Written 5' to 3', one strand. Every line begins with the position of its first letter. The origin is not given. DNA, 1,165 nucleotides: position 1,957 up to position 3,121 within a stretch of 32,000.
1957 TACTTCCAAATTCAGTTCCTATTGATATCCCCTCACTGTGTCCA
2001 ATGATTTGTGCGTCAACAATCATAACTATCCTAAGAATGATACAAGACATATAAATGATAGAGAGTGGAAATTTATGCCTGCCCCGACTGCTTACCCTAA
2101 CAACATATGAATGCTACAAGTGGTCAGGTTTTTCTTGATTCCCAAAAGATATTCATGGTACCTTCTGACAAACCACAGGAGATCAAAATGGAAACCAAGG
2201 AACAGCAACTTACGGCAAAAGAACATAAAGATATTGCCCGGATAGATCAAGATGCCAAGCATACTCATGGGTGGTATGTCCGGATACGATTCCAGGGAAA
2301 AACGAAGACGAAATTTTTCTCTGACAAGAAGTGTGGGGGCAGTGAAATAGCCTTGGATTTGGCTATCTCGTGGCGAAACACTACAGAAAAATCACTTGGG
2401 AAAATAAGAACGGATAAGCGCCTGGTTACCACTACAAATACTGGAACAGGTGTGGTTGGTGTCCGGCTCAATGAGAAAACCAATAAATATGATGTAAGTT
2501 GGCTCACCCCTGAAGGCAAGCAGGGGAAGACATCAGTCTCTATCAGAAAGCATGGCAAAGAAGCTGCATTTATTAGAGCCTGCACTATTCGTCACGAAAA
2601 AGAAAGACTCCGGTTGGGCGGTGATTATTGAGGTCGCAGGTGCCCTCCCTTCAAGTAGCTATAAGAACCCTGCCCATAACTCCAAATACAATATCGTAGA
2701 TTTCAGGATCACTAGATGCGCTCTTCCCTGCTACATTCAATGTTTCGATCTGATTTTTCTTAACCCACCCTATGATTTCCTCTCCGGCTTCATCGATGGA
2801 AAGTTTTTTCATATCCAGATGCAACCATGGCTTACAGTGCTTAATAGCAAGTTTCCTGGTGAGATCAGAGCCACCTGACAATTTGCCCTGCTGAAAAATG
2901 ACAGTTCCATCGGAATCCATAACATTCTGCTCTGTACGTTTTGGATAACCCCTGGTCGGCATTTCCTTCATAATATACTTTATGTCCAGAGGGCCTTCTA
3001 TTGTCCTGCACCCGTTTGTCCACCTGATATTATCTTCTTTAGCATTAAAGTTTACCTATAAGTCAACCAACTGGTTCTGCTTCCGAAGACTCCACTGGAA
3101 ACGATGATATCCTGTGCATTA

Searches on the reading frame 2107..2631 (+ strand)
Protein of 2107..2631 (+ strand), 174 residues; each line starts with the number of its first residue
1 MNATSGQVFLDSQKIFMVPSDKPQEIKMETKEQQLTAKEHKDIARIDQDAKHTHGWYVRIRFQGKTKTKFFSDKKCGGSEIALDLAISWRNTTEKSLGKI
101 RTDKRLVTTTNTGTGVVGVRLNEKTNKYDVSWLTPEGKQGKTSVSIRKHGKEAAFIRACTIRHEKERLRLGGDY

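Call 9: search_protein_families(library=pfam, proteins=[window:2107-2631:+], max_evalue=0.001)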
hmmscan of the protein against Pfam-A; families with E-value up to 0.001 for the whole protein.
window:2107-2631:+ (174 aa): 1 family
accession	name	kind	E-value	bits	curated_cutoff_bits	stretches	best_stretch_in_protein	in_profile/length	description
PF00847.26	AP2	-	3.7e-10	40.4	33.3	1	114-167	1-53/54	AP2 domain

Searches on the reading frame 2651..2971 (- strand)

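Call 80: search_protein_families(library=ncbifam, proteins=[window:2651-2971:-], max_evalue=0.001)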
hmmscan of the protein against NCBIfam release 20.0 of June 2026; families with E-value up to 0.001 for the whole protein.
window:2651-2971:- (106 aa): 1 family
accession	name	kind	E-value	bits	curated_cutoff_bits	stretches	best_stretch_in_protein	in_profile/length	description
NF046109.1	RNaseH_Halikb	equivalog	0.00013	22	320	1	6-81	89-166/211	ribonuclease H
